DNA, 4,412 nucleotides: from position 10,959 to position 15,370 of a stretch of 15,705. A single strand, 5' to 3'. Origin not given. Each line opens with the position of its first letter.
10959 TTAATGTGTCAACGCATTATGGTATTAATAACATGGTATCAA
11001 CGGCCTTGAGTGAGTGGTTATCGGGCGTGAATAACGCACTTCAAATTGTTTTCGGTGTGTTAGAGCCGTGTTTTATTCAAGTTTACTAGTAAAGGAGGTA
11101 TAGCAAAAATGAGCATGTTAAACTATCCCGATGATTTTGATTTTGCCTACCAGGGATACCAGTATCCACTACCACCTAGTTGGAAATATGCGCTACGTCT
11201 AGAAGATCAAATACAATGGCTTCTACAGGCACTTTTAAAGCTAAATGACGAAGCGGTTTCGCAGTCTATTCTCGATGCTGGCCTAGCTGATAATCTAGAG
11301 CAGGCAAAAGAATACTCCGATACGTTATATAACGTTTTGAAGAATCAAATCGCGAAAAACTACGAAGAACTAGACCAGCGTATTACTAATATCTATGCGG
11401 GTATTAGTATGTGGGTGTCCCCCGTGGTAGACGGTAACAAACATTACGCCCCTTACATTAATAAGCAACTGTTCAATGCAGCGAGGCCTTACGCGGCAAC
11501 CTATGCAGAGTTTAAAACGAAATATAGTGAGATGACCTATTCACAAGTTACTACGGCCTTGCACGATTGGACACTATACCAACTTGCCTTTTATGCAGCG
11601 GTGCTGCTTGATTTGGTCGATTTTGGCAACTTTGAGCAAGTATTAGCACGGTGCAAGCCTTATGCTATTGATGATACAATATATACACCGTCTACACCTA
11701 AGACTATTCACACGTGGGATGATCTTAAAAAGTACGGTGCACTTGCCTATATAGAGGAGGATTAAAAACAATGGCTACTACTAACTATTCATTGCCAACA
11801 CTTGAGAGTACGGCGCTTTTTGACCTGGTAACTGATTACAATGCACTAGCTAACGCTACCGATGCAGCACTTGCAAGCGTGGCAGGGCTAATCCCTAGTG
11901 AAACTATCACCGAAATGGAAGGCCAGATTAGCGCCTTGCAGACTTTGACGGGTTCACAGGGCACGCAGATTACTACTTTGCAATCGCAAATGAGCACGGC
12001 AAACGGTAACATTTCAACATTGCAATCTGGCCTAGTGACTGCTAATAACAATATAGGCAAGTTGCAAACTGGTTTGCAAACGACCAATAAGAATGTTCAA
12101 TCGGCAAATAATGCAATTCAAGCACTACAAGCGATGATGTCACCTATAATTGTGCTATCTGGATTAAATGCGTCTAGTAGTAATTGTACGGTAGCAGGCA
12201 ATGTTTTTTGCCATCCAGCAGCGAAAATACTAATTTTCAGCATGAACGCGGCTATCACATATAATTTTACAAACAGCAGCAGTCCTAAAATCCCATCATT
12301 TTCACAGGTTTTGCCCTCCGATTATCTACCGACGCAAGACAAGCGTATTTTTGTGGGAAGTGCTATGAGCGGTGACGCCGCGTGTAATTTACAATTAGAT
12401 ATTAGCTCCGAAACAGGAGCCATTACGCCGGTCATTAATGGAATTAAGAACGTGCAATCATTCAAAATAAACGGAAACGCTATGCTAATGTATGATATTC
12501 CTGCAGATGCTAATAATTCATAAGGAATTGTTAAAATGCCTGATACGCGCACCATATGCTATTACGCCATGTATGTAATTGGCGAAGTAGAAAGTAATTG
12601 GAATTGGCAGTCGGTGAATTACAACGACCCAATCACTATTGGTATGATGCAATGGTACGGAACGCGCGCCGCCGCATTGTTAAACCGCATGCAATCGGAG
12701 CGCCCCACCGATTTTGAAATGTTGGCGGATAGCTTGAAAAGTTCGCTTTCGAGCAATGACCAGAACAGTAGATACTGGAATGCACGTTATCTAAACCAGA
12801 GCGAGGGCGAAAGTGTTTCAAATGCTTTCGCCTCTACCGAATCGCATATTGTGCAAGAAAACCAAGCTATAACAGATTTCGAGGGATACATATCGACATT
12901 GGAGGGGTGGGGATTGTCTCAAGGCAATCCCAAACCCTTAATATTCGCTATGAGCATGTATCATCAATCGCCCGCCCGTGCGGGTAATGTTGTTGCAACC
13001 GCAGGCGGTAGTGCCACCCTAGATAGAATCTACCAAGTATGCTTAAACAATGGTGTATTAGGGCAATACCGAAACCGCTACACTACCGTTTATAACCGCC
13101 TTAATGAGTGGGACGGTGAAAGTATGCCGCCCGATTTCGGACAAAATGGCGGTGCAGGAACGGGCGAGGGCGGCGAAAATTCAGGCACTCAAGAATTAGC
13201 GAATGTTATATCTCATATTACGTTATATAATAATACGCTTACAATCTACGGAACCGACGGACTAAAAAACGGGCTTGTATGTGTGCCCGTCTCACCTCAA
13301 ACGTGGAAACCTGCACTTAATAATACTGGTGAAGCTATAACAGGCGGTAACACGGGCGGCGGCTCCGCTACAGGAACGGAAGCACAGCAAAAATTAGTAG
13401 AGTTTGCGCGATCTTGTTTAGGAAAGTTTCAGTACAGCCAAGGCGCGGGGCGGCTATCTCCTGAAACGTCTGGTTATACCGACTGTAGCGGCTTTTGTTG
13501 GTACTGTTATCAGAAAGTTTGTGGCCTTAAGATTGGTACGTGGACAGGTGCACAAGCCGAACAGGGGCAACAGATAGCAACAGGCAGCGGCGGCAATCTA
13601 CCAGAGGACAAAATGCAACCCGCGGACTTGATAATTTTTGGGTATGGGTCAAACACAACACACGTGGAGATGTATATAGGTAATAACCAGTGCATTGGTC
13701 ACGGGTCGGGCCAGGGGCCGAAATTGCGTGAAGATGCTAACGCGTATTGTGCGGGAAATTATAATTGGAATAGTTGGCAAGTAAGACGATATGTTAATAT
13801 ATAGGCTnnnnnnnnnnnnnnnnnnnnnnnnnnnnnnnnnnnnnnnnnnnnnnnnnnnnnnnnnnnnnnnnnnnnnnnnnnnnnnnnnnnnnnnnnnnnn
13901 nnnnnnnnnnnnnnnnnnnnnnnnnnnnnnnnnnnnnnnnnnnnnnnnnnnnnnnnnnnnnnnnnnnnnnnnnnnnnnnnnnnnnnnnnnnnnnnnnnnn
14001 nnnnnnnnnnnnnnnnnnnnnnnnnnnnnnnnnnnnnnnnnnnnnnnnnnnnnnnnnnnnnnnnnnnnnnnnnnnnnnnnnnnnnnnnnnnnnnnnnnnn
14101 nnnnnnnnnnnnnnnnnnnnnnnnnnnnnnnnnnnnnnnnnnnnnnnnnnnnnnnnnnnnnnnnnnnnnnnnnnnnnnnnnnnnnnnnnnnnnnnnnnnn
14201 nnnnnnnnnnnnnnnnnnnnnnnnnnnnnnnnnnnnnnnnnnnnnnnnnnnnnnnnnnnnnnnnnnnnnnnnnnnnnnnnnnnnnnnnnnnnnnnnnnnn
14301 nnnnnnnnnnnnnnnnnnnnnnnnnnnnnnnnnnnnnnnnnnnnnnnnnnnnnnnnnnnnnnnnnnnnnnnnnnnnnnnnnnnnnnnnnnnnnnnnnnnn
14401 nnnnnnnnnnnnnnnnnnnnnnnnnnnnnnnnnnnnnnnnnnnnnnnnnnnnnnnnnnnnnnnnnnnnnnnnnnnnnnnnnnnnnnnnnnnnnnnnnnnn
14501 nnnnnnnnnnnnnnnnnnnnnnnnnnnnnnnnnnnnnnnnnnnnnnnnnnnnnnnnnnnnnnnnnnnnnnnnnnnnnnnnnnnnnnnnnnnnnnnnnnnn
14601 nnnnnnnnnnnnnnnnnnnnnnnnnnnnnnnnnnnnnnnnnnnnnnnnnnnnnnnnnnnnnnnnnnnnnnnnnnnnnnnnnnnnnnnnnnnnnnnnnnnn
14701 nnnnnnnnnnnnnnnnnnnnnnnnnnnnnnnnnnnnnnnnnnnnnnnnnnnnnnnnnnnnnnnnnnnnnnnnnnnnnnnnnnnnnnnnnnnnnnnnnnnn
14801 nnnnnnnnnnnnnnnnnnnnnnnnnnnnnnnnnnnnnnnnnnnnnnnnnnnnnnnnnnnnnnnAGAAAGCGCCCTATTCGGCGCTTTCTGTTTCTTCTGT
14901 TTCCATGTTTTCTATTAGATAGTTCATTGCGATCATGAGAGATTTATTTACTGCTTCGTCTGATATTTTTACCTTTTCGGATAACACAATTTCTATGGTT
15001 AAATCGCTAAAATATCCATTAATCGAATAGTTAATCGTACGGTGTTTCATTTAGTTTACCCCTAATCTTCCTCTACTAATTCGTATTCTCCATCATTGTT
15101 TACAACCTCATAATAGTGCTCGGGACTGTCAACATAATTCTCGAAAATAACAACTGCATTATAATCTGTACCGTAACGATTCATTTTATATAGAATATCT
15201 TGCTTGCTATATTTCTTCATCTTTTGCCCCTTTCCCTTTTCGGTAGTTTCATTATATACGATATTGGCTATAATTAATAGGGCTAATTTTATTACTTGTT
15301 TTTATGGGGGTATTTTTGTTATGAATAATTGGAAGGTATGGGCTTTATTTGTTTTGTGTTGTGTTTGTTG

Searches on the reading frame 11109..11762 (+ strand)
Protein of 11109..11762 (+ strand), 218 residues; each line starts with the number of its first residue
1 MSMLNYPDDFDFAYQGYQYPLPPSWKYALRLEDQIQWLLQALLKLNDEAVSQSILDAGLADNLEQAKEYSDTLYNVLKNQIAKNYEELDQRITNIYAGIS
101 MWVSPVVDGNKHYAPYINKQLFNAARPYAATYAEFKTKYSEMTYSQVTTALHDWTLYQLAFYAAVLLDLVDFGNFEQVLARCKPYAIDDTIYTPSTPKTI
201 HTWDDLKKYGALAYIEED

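Call 55: search_protein_families(library=phrogs, proteins=[window:11109-11762:+], max_evalue=0.1)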
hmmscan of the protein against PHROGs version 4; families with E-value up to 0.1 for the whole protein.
window:11109-11762:+ (218 aa): 1 family
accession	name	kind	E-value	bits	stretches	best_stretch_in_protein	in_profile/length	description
phrog_10777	-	unknown function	0.061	13.3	1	62-157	70-164/482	-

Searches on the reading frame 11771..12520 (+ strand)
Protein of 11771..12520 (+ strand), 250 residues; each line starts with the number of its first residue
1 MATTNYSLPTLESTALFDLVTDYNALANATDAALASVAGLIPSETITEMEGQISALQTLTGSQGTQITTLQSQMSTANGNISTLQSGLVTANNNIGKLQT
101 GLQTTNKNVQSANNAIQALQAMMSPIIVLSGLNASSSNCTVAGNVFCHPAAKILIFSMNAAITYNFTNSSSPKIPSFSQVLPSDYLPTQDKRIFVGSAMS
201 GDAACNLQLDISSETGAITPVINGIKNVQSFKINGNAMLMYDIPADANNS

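Call 56: search_protein_families(library=pfam, proteins=[window:11771-12520:+], max_evalue=0.1)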
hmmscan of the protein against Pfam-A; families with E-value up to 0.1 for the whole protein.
window:11771-12520:+ (250 aa): 11 families
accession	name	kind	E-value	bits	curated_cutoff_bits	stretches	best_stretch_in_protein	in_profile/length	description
PF08614.16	ATG16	-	0.0031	18.1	33.7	1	18-121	19-137/200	Autophagy protein 16 (ATG16)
PF12795.12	MscS_porin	-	0.0084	16.2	34.4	1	47-121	54-134/238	Mechanosensitive ion channel porin domain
PF21636.2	PPP1R21_C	-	0.017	15.6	27.3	1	12-109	29-127/160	Protein phosphatase 1 regulatory subunit 21, C-terminal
PF14932.11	HAUS-augmin3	-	0.026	14.5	29.4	1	43-120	79-153/260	HAUS augmin-like complex subunit 3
PF15960.10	DUF4763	-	0.028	14.1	30.1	1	55-120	82-147/236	Domain of unknown function (DUF4763)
PF08702.15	Fib_alpha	-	0.03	15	29.9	0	44-76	95-127/143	Fibrinogen alpha/beta chain family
PF04048.20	Sec8_N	-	0.04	14.3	26.8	1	69-122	76-129/142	Exocyst complex component Sec8 N-terminal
PF24627.1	PUMA_CC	-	0.051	14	30.1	1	65-118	15-68/74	PUMA coiled-coil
PF25481.1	Nucleoprot-TPR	-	0.075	13.5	27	0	47-95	29-77/80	Nucleoprotein TPR-like domain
PF08647.16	BRE1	-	0.077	13.5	27.9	0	46-122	5-81/95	BRE1 E3 ubiquitin ligase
PF16515.11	HIP1_clath_bdg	-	0.082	13.7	28.8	0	70-121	43-94/99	Clathrin-binding domain of Huntingtin-interacting protein 1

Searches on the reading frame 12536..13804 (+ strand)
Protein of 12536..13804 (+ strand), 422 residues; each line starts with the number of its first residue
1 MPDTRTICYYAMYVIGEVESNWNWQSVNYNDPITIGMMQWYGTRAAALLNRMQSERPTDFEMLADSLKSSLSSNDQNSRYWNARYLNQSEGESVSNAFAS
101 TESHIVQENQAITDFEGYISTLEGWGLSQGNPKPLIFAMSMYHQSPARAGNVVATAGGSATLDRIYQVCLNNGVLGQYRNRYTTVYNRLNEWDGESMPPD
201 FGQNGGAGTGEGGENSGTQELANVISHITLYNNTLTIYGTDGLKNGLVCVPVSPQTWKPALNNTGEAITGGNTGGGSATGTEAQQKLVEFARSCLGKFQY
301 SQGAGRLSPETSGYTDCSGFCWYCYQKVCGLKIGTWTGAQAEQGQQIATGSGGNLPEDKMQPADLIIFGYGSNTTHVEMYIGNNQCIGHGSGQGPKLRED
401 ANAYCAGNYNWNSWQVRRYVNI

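Call 7: search_protein_families(library=pfam, proteins=[window:12536-13804:+], max_evalue=0.01)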
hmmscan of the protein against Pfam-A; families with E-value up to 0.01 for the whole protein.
window:12536-13804:+ (422 aa): 2 families
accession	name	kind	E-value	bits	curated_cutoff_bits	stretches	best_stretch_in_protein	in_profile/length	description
PF00877.26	NLPC_P60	-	3.9e-16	59.4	23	1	310-405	12-96/105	NlpC/P60 family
PF18013.6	Phage_lysozyme2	-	0.00072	20.2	28.2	1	16-87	27-100/140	Phage tail lysozyme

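Call 8: search_protein_families(library=phrogs, proteins=[window:12536-13804:+], max_evalue=0.01)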
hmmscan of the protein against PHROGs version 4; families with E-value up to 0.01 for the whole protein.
window:12536-13804:+ (422 aa): 5 families
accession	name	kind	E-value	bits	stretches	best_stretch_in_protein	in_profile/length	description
phrog_1015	-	tail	1.6e-17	64.4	1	266-413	629-789/795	tail protein with lysin activity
phrog_329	-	tail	1.9e-14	53.9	1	270-403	519-644/949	minor tail protein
phrog_400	-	tail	6.8e-12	46.1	1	265-411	507-645/654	tail protein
phrog_20677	-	unknown function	8.1e-11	42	1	273-406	418-546/631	-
phrog_12508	-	unknown function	1.2e-10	42.4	1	276-387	132-230/260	-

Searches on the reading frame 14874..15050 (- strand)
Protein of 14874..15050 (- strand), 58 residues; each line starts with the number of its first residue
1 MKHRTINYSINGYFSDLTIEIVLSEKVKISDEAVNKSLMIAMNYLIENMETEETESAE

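Call 36: find_encoding_contigs(protein=window:14874-15050:-, flank=3000, max_places=8)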
Protein window:14874-15050:- (58 aa): 5 contigs read that carry it; 5 places shown.
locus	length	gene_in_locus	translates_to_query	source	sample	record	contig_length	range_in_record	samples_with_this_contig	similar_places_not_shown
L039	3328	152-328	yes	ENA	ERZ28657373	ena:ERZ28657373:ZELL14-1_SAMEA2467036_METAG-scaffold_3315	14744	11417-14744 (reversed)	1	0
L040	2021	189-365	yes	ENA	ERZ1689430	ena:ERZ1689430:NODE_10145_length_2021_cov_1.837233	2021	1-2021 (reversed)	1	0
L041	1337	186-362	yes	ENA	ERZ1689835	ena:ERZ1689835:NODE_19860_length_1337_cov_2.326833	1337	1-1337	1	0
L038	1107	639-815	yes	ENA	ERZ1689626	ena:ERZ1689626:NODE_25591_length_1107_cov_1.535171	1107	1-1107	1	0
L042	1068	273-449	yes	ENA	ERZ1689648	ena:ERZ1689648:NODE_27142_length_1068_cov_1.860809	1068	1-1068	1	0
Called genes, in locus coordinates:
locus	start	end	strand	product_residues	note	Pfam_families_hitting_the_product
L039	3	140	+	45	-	?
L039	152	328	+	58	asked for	-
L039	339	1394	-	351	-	PF05894:Podovirus_Gp16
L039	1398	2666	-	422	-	PF00877:NLPC_P60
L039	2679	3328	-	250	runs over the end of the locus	-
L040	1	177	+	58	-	?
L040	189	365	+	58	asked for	-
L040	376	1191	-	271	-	PF05894:Podovirus_Gp16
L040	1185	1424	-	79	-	PF05894:Podovirus_Gp16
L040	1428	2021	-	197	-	?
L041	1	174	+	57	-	?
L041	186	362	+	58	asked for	-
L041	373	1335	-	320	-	?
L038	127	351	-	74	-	-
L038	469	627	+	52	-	-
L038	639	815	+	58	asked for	-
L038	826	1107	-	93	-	?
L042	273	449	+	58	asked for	-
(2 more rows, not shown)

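Call 55: search_protein_families(library=phrogs, proteins=[window:14877-15050:-], max_evalue=0.1)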
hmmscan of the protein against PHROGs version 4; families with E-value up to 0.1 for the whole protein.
window:14877-15050:- (58 aa): 1 family
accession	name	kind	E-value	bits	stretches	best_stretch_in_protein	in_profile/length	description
phrog_5875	-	unknown function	0.044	14.8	1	8-56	15-62/176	-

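Call 56: search_protein_families(library=pfam, proteins=[window:14877-15050:-], max_evalue=0.1)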
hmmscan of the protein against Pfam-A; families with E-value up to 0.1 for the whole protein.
window:14877-15050:- (58 aa): 0 families

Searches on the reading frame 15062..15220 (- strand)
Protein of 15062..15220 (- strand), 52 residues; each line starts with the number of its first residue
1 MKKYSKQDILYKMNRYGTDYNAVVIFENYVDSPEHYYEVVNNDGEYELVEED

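Call 26: find_homologous_proteins(query=window:15065-15220:-, max_evalue=0.01)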
Query window:15065-15220:- (52 aa): 5 proteins with E <= 0.01 among 5 candidates.
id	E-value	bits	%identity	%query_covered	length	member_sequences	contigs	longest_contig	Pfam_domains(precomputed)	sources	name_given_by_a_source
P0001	9.7e-18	81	100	77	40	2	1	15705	-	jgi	jgi:hypothetical protein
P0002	4.1e-15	72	80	87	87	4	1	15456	-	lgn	-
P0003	3.4e-14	70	83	81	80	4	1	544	-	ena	-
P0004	3.8e-14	69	79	81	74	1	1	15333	-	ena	-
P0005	4.1e-3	35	53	85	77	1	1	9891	-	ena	-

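Call 29: find_encoding_contigs(protein=P0004, flank=10000, max_places=3)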
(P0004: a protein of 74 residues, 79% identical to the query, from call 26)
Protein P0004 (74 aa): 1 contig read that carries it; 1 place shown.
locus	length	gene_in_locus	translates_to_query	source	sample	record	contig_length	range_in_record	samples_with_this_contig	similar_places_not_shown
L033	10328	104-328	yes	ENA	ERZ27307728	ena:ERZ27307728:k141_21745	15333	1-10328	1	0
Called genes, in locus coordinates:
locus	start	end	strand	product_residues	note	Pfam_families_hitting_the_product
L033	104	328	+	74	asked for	-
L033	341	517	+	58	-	-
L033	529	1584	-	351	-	PF05894:Podovirus_Gp16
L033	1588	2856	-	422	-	PF00877:NLPC_P60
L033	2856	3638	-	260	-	-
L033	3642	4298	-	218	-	-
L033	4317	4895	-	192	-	-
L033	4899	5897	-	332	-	PF05352:Phage_connector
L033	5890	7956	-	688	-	PF16838:Caud_tail_N (weak), PF20934:phi29_gp9_C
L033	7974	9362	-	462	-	PF25622:Phi29_MCP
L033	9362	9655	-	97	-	-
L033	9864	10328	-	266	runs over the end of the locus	PF01510:Amidase_2, PF09374:PG_binding_3 (faint), PF01471:PG_binding_1 (faint)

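Call 30: find_encoding_contigs(protein=P0002, flank=10000, max_places=3)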
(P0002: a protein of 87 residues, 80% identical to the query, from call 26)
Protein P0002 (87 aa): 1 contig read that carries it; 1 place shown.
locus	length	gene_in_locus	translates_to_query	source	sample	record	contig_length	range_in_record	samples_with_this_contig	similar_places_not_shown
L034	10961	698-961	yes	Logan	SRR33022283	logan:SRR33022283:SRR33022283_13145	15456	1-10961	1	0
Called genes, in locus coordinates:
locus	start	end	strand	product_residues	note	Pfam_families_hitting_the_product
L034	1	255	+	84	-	?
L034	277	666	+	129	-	-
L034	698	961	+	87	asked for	-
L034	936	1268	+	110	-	-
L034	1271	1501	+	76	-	-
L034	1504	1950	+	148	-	PF17427:Phi29_Phage_SSB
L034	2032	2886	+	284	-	-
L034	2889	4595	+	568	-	PF03175:DNA_pol_B_2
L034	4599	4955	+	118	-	PF05105:Phage_holin_4_1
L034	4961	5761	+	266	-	PF01510:Amidase_2, PF01471:PG_binding_1 (faint)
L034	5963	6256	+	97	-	-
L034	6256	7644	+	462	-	PF25622:Phi29_MCP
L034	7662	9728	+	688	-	PF16838:Caud_tail_N (weak), PF20934:phi29_gp9_C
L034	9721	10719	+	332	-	PF05352:Phage_connector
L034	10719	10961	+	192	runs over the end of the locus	-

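Call 34: find_encoding_contigs(protein=window:15062-15220:-, flank=3000, max_places=6)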
Protein window:15062-15220:- (52 aa): 1 contig read that carries it; 1 place shown.
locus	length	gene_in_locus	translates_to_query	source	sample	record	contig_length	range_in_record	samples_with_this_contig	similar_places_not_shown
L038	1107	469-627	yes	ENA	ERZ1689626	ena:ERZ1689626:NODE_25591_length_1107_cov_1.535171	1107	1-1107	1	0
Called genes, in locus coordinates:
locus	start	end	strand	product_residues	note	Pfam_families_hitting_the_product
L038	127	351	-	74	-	-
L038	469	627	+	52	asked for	-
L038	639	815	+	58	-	-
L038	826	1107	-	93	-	?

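Call 35: find_encoding_contigs(protein=P0001, flank=3000, max_places=6)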
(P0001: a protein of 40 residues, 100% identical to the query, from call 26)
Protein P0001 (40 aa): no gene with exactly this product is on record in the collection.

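Call 55: search_protein_families(library=phrogs, proteins=[window:15065-15220:-, P0004], max_evalue=0.1)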
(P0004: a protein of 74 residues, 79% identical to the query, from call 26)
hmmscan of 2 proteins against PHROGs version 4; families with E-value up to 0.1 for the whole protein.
window:15065-15220:- (52 aa): 0 families

P0004 (74 aa): 0 families

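Call 56: search_protein_families(library=pfam, proteins=[window:15065-15220:-, P0004], max_evalue=0.1)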
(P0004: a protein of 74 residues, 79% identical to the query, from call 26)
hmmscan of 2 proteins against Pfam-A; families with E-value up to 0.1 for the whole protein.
window:15065-15220:- (52 aa): 0 families

P0004 (74 aa): 2 families
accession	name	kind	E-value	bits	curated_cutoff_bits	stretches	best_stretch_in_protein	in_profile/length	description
PF23668.1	CUB_CDCP1_2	-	0.054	13.7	27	1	3-29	54-80/108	CDCP1 CUB domain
PF21464.2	flgE_D3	-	0.093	12.9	27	1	26-71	65-109/179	Flagellar hook protein FlgE, D3 domain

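Call 65: predict_structure(alignment_id=A1)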
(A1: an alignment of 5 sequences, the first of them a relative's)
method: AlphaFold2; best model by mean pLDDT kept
length: 74 residues; sequences in the alignment: 5
mean_pLDDT: 83.7   pTM: 0.71
mean pLDDT of the five models: 83.7, 83.6, 82.4, 80.7, 77.3
residues with pLDDT >= 90: 19; 70-90: 47; 50-70: 8; < 50: 0
segments of 3 or more residues with pLDDT < 50: none
pLDDT, mean of each block of 10 residues (from residue 1): 85 89 85 90 87 66 85 82
secondary structure, 60 per line:
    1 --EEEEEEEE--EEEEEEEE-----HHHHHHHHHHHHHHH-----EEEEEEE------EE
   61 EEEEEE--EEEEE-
elements in order: E3-10 E13-20 H26-40 E46-52 E59-66 E69-73

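Call 68: fold_search(model_id=the predicted structure, library=pdb)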
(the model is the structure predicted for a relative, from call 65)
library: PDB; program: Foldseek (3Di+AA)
matches with E <= 10: 401; with E <= 0.001: 0
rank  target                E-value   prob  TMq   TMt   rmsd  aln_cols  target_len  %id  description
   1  1wz7_B                1.2e-01  0.60  0.40  0.32   9.5        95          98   15  Crystal structure of enhancer of rudimentary homologue (ERH) (released 2005-05-03)
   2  1qys                  2.2e-01  0.94  0.48  0.40   3.5        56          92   11  Crystal structure of Top7: A computationally designed protein with a novel fold (released 2003-11-25)
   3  6pph_5                2.7e-01  0.18  0.30  0.10  14.0        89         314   15  Kaposi's sarcoma-associated herpesvirus (KSHV), C1 penton vertex register, CATC-binding structure (released 2019-09-11)
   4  7fao_A                3.8e-01  0.77  0.44  0.36   3.6        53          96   11  Top7 surface mutant K42A Q43A K46A K57S K58S, and I68R (released 2022-05-18)
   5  7m72_A                4.8e-01  0.08  0.21  0.08  13.9       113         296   10  MHC-like protein complex structure (released 2021-11-10)
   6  4kyz_A                5.1e-01  0.66  0.42  0.22   3.4        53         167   15  Three-dimensional structure of triclinic form of de novo design insertion domain, Northeast Structural Genomics Consor (released 2013-07-24)
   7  4wd3_A                6.1e-01  0.25  0.31  0.08  10.8        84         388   11  Crystal structure of an L-amino acid ligase RizA (released 2015-09-09)
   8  2jvf_MODEL_1_A        6.4e-01  0.66  0.45  0.38   3.7        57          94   16  Solution structure of M7, a computationally-designed artificial protein (released 2008-08-12)
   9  3qux_A                7.2e-01  0.07  0.20  0.08  13.8       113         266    9  Structure of the mouse CD1d-alpha-C-GalCer-iNKT TCR complex (released 2011-06-29)
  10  2j3w_C                7.7e-01  0.20  0.34  0.21  11.5        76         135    9  The crystal structure of the bet3-trs31-sedlin complex. (released 2006-11-27)
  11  9tjx_B                7.7e-01  0.06  0.21  0.11  14.2       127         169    6  Structure of factor VII Gla domain bound to EPCR (released 2026-03-25)
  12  1wz7_C                8.6e-01  0.35  0.47  0.39   8.4        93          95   13  Crystal structure of enhancer of rudimentary homologue (ERH) (released 2005-05-03)
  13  6ywc_C                9.1e-01  0.25  0.34  0.40   5.0        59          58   14  De novo designed protein 4E1H_95 in complex with 101F antibody (released 2020-10-07)
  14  4ky3_A                9.7e-01  0.41  0.40  0.22   3.9        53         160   13  Three-dimensional Structure of the orthorhombic crystal of computationally designed insertion domain , Northeast Struc (released 2013-06-19)
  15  6ppb_5                9.7e-01  0.10  0.30  0.12  12.2       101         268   14  Kaposi's sarcoma-associated herpesvirus (KSHV), C5 portal vertex structure (released 2019-09-11)
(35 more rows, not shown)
